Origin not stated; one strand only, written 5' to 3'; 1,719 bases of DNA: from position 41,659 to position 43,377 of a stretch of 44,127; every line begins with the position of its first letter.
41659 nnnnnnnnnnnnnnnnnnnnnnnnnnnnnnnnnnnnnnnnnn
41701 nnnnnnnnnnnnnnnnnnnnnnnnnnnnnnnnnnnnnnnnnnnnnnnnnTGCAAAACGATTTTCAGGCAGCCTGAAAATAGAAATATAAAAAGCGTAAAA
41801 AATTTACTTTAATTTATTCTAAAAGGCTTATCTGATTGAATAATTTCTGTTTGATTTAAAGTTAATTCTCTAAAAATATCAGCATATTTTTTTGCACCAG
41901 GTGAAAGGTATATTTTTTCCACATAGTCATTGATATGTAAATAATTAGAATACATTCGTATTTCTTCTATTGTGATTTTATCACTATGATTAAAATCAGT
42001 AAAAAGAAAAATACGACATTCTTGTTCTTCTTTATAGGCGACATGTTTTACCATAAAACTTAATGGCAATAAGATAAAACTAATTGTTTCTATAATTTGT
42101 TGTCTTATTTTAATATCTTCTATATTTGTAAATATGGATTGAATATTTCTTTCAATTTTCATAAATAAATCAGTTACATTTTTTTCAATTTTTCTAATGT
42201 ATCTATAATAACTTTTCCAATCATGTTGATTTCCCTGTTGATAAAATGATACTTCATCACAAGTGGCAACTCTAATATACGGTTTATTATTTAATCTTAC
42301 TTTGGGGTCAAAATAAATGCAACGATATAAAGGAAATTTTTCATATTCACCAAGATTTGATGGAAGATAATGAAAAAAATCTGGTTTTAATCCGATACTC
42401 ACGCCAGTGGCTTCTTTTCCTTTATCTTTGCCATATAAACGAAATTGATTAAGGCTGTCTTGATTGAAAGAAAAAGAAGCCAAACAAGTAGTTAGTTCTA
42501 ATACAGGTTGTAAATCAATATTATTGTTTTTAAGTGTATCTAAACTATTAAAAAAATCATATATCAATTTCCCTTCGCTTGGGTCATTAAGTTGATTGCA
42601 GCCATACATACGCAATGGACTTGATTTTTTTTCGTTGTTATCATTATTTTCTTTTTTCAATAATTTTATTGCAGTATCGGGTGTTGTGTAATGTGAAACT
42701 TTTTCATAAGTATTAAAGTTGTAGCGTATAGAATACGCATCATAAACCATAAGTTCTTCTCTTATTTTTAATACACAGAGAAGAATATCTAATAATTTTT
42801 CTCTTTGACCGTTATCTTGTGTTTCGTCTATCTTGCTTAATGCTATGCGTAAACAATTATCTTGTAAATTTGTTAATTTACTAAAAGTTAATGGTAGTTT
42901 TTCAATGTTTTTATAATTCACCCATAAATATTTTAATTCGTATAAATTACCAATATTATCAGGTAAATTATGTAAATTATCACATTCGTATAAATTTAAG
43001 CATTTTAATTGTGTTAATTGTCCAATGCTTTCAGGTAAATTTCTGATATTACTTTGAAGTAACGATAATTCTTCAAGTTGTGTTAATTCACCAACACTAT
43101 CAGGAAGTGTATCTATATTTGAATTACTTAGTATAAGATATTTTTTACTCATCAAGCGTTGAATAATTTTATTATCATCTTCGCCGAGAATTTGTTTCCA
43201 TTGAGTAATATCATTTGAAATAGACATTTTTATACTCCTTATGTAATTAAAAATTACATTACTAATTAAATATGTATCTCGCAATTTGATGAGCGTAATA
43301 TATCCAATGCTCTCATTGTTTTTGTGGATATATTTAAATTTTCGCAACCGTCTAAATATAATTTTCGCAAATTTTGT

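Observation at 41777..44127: AT-rich, uptake-sequence-free two-gene operon: a large LRR protein followed by an LRR-DUF2971-like protein. A candidate sensor-effector (defence-type) system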

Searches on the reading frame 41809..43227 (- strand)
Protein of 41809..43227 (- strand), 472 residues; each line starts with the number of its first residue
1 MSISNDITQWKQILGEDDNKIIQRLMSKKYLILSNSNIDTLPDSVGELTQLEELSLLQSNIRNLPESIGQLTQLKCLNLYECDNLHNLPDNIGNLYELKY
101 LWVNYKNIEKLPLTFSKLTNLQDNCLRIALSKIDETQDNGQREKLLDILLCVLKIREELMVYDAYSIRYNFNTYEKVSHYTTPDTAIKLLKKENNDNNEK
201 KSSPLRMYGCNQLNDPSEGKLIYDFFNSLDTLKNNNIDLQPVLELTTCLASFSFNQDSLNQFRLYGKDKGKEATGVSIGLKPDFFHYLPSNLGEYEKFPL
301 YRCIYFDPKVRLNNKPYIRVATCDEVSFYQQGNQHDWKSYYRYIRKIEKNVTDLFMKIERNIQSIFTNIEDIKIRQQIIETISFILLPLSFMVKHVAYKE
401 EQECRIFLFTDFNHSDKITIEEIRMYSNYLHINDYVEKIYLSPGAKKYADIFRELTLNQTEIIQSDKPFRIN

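Call 8: search_protein_families(library=pfam, proteins=[window:41809-43227:-], max_evalue=1)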
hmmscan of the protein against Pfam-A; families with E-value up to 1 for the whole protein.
window:41809-43227:- (472 aa): 9 families
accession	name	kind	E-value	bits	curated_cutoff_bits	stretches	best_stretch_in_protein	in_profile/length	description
PF23598.1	LRR_14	-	2.8e-18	66.2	40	1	16-162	37-175/353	Leucine-rich repeat region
PF23286.1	LRR_13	-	5.7e-05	23.3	30.1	1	39-161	17-137/210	Disease resistance protein RPS4B-like, leucine-rich repeats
PF25019.1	LRR_R13L1-DRL21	-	0.00066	20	27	1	49-103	69-124/127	R13L1/DRL21 LRRs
PF11185.13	DUF2971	-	0.0013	20.4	22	1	261-406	1-89/89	Protein of unknown function (DUF2971)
PF25013.1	LRR_Zer-1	-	0.01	16.4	27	1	47-109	6-67/137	Zer-1-like, Leucine-rich repeats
PF13405.12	EF-hand_6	-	0.025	14.8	25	0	405-425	4-24/30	EF-hand domain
PF13499.12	EF-hand_7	-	0.026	15.3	30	0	405-436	6-32/67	EF-hand domain pair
PF12799.13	LRR_4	-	0.038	14.7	27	2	29-64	4-39/44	Leucine Rich repeats (2 copies)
PF20945.2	RMP1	-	0.15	13.2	27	1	329-363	7-41/95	Ribonuclease MRP protein subunit RMP1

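Call 9: search_protein_families(library=padloc, proteins=[window:41809-43227:-], max_evalue=1)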
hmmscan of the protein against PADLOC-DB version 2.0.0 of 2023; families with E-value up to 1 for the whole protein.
window:41809-43227:- (472 aa): 0 families

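Call 10: find_encoding_contigs(protein=window:41809-43227:-, flank=10000, max_places=6)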
Protein window:41809-43227:- (472 aa): 2 contigs read that carry it; 2 places shown.
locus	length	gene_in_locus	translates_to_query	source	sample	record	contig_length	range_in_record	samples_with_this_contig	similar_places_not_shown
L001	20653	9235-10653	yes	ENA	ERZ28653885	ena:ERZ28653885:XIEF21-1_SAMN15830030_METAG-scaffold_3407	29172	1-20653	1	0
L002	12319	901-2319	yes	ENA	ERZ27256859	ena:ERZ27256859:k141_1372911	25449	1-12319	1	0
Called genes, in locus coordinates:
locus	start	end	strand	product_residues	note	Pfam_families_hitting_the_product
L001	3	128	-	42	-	?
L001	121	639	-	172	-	PF00333:Ribosomal_S5, PF03719:Ribosomal_S5_C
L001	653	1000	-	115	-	PF00861:Ribosomal_L18p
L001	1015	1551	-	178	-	PF00347:Ribosomal_L6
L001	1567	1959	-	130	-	PF00410:Ribosomal_S8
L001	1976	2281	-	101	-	PF00253:Ribosomal_S14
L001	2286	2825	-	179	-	PF00281:Ribosomal_L5, PF00673:Ribosomal_L5_C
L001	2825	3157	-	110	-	PF00467:KOW (weak), PF17136:ribosomal_L24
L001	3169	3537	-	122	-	PF00238:Ribosomal_L14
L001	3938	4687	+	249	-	PF03167:UDG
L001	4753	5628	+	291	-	-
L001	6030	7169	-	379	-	PF01264:Chorismate_synt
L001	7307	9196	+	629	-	PF25013:LRR_Zer-1 (faint), PF25019:LRR_R13L1-DRL21 (faint), PF23952:LRR_EndoS (faint), PF00560:LRR_1 (faint), PF23598:LRR_14, PF23598:LRR_14, PF12799:LRR_4 (weak), PF23598:LRR_14, +4 more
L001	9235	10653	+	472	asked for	PF23598:LRR_14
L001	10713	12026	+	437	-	PF05496:RuvB_N (weak), PF13177:DNA_pol3_delta2, PF13191:AAA_16 (weak), PF07728:AAA_5 (faint), PF13401:AAA_22 (weak), PF00004:AAA, PF22608:DNAX_ATPase_lid, PF12169:DNA_pol3_gamma3, +2 more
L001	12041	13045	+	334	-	-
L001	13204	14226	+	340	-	PF01075:Glyco_transf_9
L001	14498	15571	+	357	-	PF08240:ADH_N, PF00107:ADH_zinc_N, PF16912:Glu_dehyd_C (weak), PF13602:ADH_zinc_N_2 (weak)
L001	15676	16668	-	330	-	PF01972:SDH_protease (weak)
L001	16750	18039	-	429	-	PF00202:Aminotran_3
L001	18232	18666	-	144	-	-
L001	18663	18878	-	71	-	-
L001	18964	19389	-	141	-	-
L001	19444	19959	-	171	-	-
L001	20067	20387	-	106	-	-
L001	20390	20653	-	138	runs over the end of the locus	PF16747:Adhesin_E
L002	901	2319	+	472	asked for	PF23598:LRR_14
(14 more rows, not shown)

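Call 11: find_homologous_proteins(query=window:41812-43227:-)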
Query window:41812-43227:- (472 aa): 1466 proteins with E <= 0.001 among 8000 candidates; the best 120 are listed.
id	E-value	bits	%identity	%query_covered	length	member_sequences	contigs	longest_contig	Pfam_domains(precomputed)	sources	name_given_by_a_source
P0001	0.0e+0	1061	100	100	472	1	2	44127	PF23598.2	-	-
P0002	2.5e-157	543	55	99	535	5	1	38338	PF23598.2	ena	-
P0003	1.3e-129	451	48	92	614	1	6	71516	PF23598.2,PF25019.1,PF12799.14,PF25013.1,PF23286.1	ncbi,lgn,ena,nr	ncbi:MAG: DUF2971 domain-containing protein [Neisseriaceae bacterium]|nr:DUF2971 domain-containing p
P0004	3.3e-115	404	43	96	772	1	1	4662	PF23598.2,PF25019.1,PF00560.40,PF12799.14,PF25013.1,PF23286.1,PF13855.13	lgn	-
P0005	9.6e-112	392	49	91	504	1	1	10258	PF23598.2,PF25019.1,PF12799.14,PF13855.13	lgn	-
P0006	3.1e-109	384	46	72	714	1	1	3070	PF23598.2,PF24758.2,PF25019.1,PF00560.40,PF12799.14,PF25013.1,PF23286.1,PF13855.13,PF23952.2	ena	-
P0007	1.4e-104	369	52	79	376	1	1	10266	-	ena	-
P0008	6.5e-98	347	61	59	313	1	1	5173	-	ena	-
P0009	5.3e-96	341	38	95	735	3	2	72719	PF23598.2,PF24758.2,PF25019.1,PF12799.14,PF25013.1,PF23286.1,PF13855.13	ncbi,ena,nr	ncbi:MAG: hypothetical protein IJ187_07125 [Neisseriaceae bacterium]|nr:hypothetical protein [Neisse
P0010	3.7e-92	328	40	96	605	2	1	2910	PF23598.2,PF12799.14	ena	-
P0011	2.0e-89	319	44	73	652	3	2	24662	PF23598.2,PF24758.2,PF25019.1,PF00560.40,PF12799.14,PF25013.1,PF23286.1,PF13855.13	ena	-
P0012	4.6e-89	318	37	92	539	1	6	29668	PF23598.2,PF25019.1,PF12799.14,PF25013.1,PF23286.1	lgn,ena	-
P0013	7.8e-79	284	48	72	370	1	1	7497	-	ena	-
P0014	3.9e-67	245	44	37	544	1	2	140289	-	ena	-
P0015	1.3e-65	240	45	56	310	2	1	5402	PF11185.14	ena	-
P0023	2.6e-46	177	40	64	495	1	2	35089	PF00515.35,PF11185.14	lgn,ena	-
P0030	1.6e-43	168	40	64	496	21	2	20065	PF00515.35,PF13181.13,PF11185.14,PF07719.24,PF13174.13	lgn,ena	-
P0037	3.6e-43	166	38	68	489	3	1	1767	PF11185.14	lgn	-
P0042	9.3e-43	165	40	63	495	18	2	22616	PF00515.35,PF11185.14,PF07719.24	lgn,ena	-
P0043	9.6e-43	165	40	63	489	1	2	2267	PF11185.14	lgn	-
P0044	1.1e-42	165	35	69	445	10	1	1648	PF11185.14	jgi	-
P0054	2.2e-42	164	35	69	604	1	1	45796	PF10602.16,PF13041.13,PF07720.19,PF13414.13,PF13428.13,PF11185.14,PF07721.21,PF14559.13,PF00515.35,PF13424.13,PF13432.13,PF13181.13,PF07719.24,PF13174.13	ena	-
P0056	3.0e-42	163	34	68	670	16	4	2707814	PF13431.13,PF07720.19,PF13414.13,PF13176.13,PF13428.13,PF13374.13,PF07721.21,PF14559.13,PF17874.8,PF00515.35,PF12895.14,PF13424.13,PF13432.13,PF13181.13,PF07719.24,PF13174.13,PF20308.5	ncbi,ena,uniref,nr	ncbi:tetratricopeptide repeat protein [Rothia aeria]|uniref:Tetratricopeptide repeat protein n=1 Tax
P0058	3.2e-42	163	38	64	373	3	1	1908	PF11185.14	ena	-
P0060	3.6e-42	163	35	69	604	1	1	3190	PF13041.13,PF07720.19,PF13414.13,PF13428.13,PF11185.14,PF07721.21,PF14559.13,PF00515.35,PF13424.13,PF13432.13,PF13181.13,PF07719.24,PF13174.13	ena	-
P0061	3.7e-42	163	35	69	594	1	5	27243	PF13041.13,PF07720.19,PF13414.13,PF13428.13,PF11185.14,PF07721.21,PF14559.13,PF00515.35,PF13424.13,PF13432.13,PF13181.13,PF07719.24,PF13174.13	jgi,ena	-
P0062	3.8e-42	163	35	69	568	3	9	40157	PF00515.35,PF11185.14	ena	-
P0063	3.9e-42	163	35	69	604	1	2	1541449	PF13041.13,PF07720.19,PF13414.13,PF13428.13,PF11185.14,PF07721.21,PF14559.13,PF00515.35,PF13424.13,PF13432.13,PF13181.13,PF07719.24,PF13174.13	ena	-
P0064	3.9e-42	163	35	69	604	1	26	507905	PF10602.16,PF13041.13,PF07720.19,PF13414.13,PF13428.13,PF11185.14,PF07721.21,PF14559.13,PF00515.35,PF13424.13,PF13432.13,PF13181.13,PF07719.24,PF13174.13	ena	-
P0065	3.9e-42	163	35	69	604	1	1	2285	PF13041.13,PF07720.19,PF13414.13,PF13428.13,PF11185.14,PF07721.21,PF14559.13,PF00515.35,PF13424.13,PF13432.13,PF13181.13,PF07719.24,PF13174.13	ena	-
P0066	3.9e-42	163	35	69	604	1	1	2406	PF07720.19,PF13414.13,PF13428.13,PF11185.14,PF07721.21,PF14559.13,PF00515.35,PF13424.13,PF13432.13,PF13181.13,PF07719.24,PF13174.13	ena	-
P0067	5.0e-42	163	35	69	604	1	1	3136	PF13041.13,PF07720.19,PF13414.13,PF13428.13,PF11185.14,PF07721.21,PF14559.13,PF00515.35,PF13424.13,PF13432.13,PF13181.13,PF07719.24,PF13174.13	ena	-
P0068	5.4e-42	163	35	69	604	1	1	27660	PF13041.13,PF07720.19,PF13414.13,PF13428.13,PF11185.14,PF07721.21,PF14559.13,PF00515.35,PF13424.13,PF13432.13,PF13181.13,PF07719.24,PF13174.13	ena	-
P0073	9.9e-42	162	35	69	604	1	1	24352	PF13041.13,PF07720.19,PF13414.13,PF13428.13,PF11185.14,PF07721.21,PF14559.13,PF00515.35,PF13424.13,PF13432.13,PF13181.13,PF07719.24,PF13174.13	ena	-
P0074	1.3e-41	161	35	69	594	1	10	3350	PF13041.13,PF07720.19,PF13414.13,PF13428.13,PF11185.14,PF07721.21,PF14559.13,PF00515.35,PF13424.13,PF13432.13,PF13181.13,PF07719.24,PF13174.13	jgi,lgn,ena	-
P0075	1.3e-41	161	35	69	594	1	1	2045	PF13041.13,PF07720.19,PF13414.13,PF21545.4,PF13176.13,PF13428.13,PF11185.14,PF07721.21,PF14559.13,PF00515.35,PF13424.13,PF13432.13,PF13181.13,PF07719.24,PF13174.13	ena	-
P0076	1.3e-41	161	35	69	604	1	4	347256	PF13041.13,PF07720.19,PF13414.13,PF13428.13,PF11185.14,PF07721.21,PF14559.13,PF00515.35,PF13424.13,PF13432.13,PF13181.13,PF07719.24,PF13174.13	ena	-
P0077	1.3e-41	161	35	69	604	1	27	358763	PF13041.13,PF07720.19,PF13414.13,PF13428.13,PF11185.14,PF07721.21,PF14559.13,PF00515.35,PF13424.13,PF13432.13,PF13181.13,PF07719.24,PF13174.13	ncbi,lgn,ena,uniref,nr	ncbi:tetratricopeptide repeat protein [Rothia aeria]|uniref:tetratricopeptide repeat protein n=1 Tax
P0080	1.8e-41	161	35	69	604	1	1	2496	PF13041.13,PF07720.19,PF13414.13,PF13428.13,PF11185.14,PF07721.21,PF14559.13,PF00515.35,PF13424.13,PF13432.13,PF13181.13,PF07719.24,PF13174.13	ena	-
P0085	2.6e-41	160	37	68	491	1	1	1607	PF11185.14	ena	-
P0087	2.8e-41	160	38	63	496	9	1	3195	PF00515.35,PF11185.14,PF07719.24,PF13174.13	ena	-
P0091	4.3e-41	160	35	68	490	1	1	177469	PF14559.13,PF00515.35,PF13424.13,PF13432.13,PF13428.13,PF11185.14,PF07719.24,PF13174.13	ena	-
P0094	5.2e-41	159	34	69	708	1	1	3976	PF13431.13,PF07720.19,PF13414.13,PF13176.13,PF13428.13,PF11185.14,PF13374.13,PF07721.21,PF14559.13,PF17874.8,PF00515.35,PF13424.13,PF28559.1,PF13432.13,PF13181.13,PF07719.24,PF13174.13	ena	-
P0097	8.2e-41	159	35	69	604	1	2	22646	PF13041.13,PF07720.19,PF13414.13,PF13428.13,PF11185.14,PF07721.21,PF14559.13,PF00515.35,PF13424.13,PF13432.13,PF13181.13,PF07719.24,PF13174.13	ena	-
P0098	8.4e-41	159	34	69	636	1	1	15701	PF13431.13,PF07720.19,PF13414.13,PF13176.13,PF13428.13,PF11185.14,PF13374.13,PF07721.21,PF14559.13,PF17874.8,PF00515.35,PF13424.13,PF13432.13,PF13181.13,PF07719.24,PF13174.13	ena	-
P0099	9.6e-41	158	34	69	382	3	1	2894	PF11185.14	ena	-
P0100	1.2e-40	158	35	69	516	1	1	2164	PF13432.13,PF11185.14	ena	-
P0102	1.4e-40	158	34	69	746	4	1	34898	PF13431.13,PF13414.13,PF13176.13,PF13428.13,PF11185.14,PF13374.13,PF07721.21,PF14559.13,PF00515.35,PF13424.13,PF13432.13,PF13181.13,PF07719.24,PF13174.13,PF20308.5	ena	-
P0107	2.6e-40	157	35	69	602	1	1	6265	PF13041.13,PF07720.19,PF13414.13,PF13428.13,PF11185.14,PF07721.21,PF14559.13,PF00515.35,PF13424.13,PF13432.13,PF13181.13,PF07719.24,PF13174.13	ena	-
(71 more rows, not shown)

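Call 13: search_protein_families(library=pfam, proteins=[L001:7307-9193:+, L001:4753-5625:+], max_evalue=1)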
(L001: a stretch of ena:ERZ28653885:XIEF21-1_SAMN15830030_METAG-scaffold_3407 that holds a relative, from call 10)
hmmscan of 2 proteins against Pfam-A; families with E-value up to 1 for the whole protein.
L001:7307-9193:+ (629 aa): 13 families
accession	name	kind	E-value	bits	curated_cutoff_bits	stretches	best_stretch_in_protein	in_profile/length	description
PF23598.1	LRR_14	-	6.4e-47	160.4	40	5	439-530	58-147/353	Leucine-rich repeat region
PF25019.1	LRR_R13L1-DRL21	-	1.9e-26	92.9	27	8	561-604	83-127/127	R13L1/DRL21 LRRs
PF12799.13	LRR_4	-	3.3e-25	88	27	8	476-515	2-40/44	Leucine Rich repeats (2 copies)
PF13855.12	LRR_8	-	4.1e-19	68.6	27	7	452-508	2-59/61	Leucine rich repeat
PF23286.1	LRR_13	-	6.1e-15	55.9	30.1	4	521-612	2-92/210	Disease resistance protein RPS4B-like, leucine-rich repeats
PF25013.1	LRR_Zer-1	-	6.3e-15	56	27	5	543-605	5-65/137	Zer-1-like, Leucine-rich repeats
PF00560.39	LRR_1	-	7.1e-14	49.4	20.6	2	452-474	1-23/23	Leucine Rich Repeat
PF23247.1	LRR_RPS2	-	4.2e-12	46.7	27.9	3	425-533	26-160/160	Plant disease resistance protein RPS2-like, leucine-rich repeats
PF24758.1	LRR_At5g56370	-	6.2e-12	46.1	27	4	450-508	10-71/227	FBD-associated F-box protein At5g56370, LRR repeats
PF23952.1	LRR_EndoS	-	1.9e-06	28.5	27.9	2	370-460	16-104/116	Endo-beta-N-acetylglucosaminidase EndoS LRR domain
PF19329.4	KCTD11_21_C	-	0.0012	19.2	27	0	564-601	67-104/154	BTB/POZ domain-containing protein KCTD11/21 C-terminus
PF24642.1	DUF7636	-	0.015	15.7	27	0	245-285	11-41/99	Domain of unknown function (DUF7636)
PF12872.13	OST-HTH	-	0.11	12.8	23.8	0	364-401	23-57/71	OST-HTH/LOTUS domain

L001:4753-5625:+ (291 aa): 4 families
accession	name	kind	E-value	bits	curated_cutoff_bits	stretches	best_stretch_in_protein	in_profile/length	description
PF00937.23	CoV_nucleocap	-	0.0032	17.1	30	1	205-279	117-192/342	Coronavirus nucleocapsid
PF19472.4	DUF6009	-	0.052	14.1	28.6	1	83-152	48-114/127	Family of unknown function (DUF6009)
PF16294.10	RSB_motif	-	0.79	10.4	27.1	0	228-291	5-72/102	RNSP1-SAP18 binding (RSB) motif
PF25767.1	ARM_TBCD_2nd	-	0.93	9.3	29.7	0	223-278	27-84/245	Tubulin-specific chaperone D-like, ARM repeats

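Call 20: find_encoding_contigs(protein=P0002, flank=8000, max_places=2)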
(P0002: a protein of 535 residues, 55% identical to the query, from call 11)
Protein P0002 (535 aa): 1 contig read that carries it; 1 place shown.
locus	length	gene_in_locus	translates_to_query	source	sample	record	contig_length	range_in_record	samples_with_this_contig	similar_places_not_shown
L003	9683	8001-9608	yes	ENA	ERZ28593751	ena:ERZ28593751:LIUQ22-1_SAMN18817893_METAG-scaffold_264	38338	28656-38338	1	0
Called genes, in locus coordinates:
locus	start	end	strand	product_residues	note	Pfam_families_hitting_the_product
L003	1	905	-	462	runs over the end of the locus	PF00209:SNF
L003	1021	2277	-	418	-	PF22458:RsmF-B_ferredox, PF01189:Methyltr_RsmB-F, PF13847:Methyltransf_31 (weak)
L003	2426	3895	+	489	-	PF13230:GATase_4 (weak), PF13522:GATase_6, PF13537:GATase_7, PF00156:Pribosyltran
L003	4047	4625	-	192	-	-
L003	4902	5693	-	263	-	-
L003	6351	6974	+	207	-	-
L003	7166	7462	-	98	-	PF13744:HTH_37 (faint), PF01381:HTH_3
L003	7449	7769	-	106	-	PF05973:Gp49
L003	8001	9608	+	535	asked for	PF23598:LRR_14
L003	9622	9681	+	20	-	?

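Call 21: find_encoding_contigs(protein=P0003, flank=8000, max_places=2)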
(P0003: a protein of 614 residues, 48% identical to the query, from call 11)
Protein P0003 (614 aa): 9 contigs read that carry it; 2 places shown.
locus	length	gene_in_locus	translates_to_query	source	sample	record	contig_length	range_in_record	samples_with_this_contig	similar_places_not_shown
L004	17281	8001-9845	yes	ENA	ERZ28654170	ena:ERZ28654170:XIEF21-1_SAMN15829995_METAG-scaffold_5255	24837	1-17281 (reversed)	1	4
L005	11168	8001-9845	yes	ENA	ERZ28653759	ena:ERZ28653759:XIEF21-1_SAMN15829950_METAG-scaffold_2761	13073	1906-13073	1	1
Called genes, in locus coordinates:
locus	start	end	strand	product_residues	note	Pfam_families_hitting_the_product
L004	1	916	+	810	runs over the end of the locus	-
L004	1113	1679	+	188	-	-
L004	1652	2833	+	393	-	PF07690:MFS_1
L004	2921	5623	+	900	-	PF00521:DNA_topoisoIV, PF03989:DNA_gyraseA_C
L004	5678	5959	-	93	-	PF05016:ParE_toxin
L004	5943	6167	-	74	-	PF05509:TraY (weak), PF19807:DUF6290 (weak)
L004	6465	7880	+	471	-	PF14821:Thr_synth_N, PF00291:PALP, PF24857:THR4_C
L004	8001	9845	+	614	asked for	PF25013:LRR_Zer-1 (faint), PF23286:LRR_13 (faint), PF12799:LRR_4 (faint), PF25019:LRR_R13L1-DRL21 (faint), PF23598:LRR_14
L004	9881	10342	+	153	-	PF00075:RNase_H, PF13456:RVT_3 (weak)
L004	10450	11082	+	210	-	PF00132:Hexapep, PF14602:Hexapep_2 (weak)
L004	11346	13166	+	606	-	PF14559:TPR_19 (faint)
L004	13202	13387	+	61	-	-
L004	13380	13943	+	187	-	PF06414:Zeta_toxin, PF13238:AAA_18 (weak)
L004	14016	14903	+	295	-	-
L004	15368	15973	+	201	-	PF03550:LolB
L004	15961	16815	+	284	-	PF00288:GHMP_kinases_N, PF08544:GHMP_kinases_C (weak)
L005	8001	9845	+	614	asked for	PF25013:LRR_Zer-1 (faint), PF23286:LRR_13 (faint), PF12799:LRR_4 (faint), PF25019:LRR_R13L1-DRL21 (faint), PF23598:LRR_14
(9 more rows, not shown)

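Call 22: find_encoding_contigs(protein=P0009, flank=8000, max_places=2)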
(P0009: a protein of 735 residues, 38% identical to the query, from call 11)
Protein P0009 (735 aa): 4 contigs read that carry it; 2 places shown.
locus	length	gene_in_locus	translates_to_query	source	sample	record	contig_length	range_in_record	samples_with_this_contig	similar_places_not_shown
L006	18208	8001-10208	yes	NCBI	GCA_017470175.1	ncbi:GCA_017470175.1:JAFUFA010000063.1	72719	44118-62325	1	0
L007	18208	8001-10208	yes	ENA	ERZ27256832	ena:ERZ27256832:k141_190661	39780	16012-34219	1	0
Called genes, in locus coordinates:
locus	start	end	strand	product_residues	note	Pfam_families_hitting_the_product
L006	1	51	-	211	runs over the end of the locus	PF00857:Isochorismatase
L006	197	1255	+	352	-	PF01208:URO-D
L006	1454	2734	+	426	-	PF07690:MFS_1, PF13000:Acatn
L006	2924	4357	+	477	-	PF00648:Peptidase_C2 (faint)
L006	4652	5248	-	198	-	PF02525:Flavodoxin_2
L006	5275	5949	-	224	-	PF05368:NmrA, PF01073:3Beta_HSD (weak), PF01370:Epimerase (weak), PF13460:NAD_binding_10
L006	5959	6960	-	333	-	PF00248:Aldo_ket_red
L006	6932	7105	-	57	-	-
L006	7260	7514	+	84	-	PF04014:MazE_antitoxin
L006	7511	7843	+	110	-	PF02452:PemK_toxin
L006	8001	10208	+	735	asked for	PF12799:LRR_4 (faint), PF13855:LRR_8 (faint), PF23598:LRR_14, PF24758:LRR_At5g56370 (faint), PF25013:LRR_Zer-1 (faint), PF23286:LRR_13, PF23598:LRR_14, PF25019:LRR_R13L1-DRL21 (weak)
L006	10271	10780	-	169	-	PF10012:DUF2255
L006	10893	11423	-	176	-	PF01322:Cytochrom_C_2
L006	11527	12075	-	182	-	PF02525:Flavodoxin_2, PF03358:FMN_red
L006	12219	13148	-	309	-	PF13748:ABC_membrane_3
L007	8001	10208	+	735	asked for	PF12799:LRR_4 (faint), PF13855:LRR_8 (faint), PF23598:LRR_14, PF24758:LRR_At5g56370 (faint), PF25013:LRR_Zer-1 (faint), PF23286:LRR_13, PF23598:LRR_14, PF25019:LRR_R13L1-DRL21 (weak)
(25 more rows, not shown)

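Call 24: find_homologous_proteins(query=L001:7307-8056:+)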
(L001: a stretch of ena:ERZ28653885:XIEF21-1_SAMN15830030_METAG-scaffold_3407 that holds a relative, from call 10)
Query L001:7307-8056:+: 157 candidates shared short words with the query, none scored E <= 0.001.
